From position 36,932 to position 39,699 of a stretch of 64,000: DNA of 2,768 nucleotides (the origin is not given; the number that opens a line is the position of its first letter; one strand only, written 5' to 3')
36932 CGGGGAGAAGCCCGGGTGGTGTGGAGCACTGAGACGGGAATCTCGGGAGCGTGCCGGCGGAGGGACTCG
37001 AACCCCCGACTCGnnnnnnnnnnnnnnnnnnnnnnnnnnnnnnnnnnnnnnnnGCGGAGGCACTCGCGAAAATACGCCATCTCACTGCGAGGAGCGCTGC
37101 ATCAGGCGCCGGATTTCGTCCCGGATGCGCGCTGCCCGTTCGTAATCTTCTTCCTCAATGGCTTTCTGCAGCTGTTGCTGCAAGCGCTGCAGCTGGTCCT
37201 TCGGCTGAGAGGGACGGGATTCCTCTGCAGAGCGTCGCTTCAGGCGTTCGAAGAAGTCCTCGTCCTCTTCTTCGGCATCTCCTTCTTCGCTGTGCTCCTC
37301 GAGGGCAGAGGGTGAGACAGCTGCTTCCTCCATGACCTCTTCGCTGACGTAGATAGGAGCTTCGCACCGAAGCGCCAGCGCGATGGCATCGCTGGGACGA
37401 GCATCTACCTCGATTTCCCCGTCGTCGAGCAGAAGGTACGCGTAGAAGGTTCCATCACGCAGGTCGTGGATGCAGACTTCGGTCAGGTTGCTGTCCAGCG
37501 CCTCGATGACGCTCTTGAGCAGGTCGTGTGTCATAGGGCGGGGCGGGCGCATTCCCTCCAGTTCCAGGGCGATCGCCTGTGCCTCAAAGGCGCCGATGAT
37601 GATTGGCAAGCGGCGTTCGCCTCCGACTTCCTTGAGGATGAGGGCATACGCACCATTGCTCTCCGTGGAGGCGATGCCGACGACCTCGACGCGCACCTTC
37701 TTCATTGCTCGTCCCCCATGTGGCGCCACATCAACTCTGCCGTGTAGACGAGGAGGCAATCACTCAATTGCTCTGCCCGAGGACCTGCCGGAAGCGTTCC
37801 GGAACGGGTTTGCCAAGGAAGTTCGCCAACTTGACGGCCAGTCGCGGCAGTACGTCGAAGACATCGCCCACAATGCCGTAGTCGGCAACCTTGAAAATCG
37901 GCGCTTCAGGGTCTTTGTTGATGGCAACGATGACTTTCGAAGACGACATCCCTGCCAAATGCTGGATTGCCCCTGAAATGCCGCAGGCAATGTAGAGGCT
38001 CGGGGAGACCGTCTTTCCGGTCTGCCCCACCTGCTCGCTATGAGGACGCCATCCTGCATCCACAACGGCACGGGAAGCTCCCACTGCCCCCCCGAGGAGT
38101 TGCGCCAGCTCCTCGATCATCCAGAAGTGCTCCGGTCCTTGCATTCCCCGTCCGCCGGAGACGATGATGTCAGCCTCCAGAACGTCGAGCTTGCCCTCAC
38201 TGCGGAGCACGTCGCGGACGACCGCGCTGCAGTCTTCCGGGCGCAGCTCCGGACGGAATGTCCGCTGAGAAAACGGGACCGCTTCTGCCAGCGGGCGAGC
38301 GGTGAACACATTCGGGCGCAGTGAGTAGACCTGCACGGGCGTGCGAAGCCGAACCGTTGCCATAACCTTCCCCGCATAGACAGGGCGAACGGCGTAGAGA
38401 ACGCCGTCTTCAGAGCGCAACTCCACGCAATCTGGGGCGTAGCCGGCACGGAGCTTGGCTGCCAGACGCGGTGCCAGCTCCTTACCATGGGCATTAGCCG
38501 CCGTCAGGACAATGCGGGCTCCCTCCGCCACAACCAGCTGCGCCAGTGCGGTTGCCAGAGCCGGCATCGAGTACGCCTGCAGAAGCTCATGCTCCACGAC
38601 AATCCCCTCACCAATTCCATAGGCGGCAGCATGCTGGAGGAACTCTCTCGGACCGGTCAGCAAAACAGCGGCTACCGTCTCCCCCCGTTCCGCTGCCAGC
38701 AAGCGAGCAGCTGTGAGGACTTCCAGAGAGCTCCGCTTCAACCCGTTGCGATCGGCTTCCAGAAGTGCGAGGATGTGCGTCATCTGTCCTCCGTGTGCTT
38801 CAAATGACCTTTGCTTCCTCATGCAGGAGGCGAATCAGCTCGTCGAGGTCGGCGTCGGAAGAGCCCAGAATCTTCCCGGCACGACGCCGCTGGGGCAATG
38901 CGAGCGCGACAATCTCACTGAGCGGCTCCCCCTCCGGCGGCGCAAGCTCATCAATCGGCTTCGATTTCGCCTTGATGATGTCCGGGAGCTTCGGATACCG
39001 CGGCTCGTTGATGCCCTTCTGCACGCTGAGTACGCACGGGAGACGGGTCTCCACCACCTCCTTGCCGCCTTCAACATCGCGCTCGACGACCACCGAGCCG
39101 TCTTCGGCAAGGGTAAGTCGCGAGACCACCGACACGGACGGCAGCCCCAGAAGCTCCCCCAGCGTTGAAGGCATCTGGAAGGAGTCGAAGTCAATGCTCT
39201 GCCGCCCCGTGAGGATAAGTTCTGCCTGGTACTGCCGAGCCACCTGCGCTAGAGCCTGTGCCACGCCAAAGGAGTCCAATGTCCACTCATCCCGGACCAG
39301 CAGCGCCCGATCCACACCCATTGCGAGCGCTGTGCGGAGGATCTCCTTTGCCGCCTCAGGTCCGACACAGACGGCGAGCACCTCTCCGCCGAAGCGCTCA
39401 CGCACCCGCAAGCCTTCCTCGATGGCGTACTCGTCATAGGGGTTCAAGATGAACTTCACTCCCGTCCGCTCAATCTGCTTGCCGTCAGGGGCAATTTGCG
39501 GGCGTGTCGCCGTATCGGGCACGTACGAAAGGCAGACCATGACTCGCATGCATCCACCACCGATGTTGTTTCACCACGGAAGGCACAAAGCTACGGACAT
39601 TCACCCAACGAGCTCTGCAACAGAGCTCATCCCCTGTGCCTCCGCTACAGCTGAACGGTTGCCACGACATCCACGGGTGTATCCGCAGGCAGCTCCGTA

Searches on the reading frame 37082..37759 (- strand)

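Call 3: search_protein_families(library=pfam, proteins=[window:37082-37759:-])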
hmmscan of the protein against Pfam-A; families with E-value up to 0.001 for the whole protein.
window:37082-37759:- (225 aa): 2 families
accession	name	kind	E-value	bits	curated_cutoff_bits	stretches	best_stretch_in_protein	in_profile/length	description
PF02577.19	BFN_dom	-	4.1e-45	152.6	27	1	40-149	1-110/112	Bifunctional nuclease domain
PF02151.25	UVR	-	3.7e-09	36.5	21.5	1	188-219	2-33/36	UvrB/uvrC motif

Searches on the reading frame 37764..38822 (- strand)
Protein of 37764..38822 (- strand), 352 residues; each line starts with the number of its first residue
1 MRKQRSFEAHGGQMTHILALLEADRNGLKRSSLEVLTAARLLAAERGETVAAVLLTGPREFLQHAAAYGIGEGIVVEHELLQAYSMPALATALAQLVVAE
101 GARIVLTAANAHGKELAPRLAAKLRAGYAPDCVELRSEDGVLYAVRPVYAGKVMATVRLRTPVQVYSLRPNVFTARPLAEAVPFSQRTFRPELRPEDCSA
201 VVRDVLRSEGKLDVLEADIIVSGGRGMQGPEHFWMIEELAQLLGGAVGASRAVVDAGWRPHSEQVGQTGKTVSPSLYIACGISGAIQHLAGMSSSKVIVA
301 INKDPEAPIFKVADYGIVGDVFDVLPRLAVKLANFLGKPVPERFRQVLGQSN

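Call 3: search_protein_families(library=pfam, proteins=[window:37764-38822:-])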
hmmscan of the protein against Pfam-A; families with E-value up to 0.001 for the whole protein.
window:37764-38822:- (352 aa): 2 families
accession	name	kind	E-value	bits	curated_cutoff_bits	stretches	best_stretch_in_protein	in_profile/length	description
PF00766.25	ETF_alpha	-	6.6e-37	125.8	27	1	215-293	3-81/81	Electron transfer flavoprotein FAD-binding domain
PF01012.27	ETF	-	1.6e-35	123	26.7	1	18-180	2-167/181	Electron transfer flavoprotein domain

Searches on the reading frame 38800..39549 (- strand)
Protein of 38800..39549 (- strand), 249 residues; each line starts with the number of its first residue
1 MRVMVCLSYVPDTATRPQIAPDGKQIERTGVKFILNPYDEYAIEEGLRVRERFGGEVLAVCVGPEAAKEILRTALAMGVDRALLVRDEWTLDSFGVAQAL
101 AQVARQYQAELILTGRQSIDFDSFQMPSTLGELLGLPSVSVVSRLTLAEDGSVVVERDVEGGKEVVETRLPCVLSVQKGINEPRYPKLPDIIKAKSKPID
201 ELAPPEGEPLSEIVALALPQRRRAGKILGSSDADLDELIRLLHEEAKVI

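Call 3: search_protein_families(library=pfam, proteins=[window:38800-39549:-])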
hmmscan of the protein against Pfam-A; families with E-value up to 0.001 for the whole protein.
window:38800-39549:- (249 aa): 1 family
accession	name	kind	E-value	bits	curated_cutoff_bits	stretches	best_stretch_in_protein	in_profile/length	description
PF01012.27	ETF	-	6.7e-41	140.5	26.7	1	26-205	4-179/181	Electron transfer flavoprotein domain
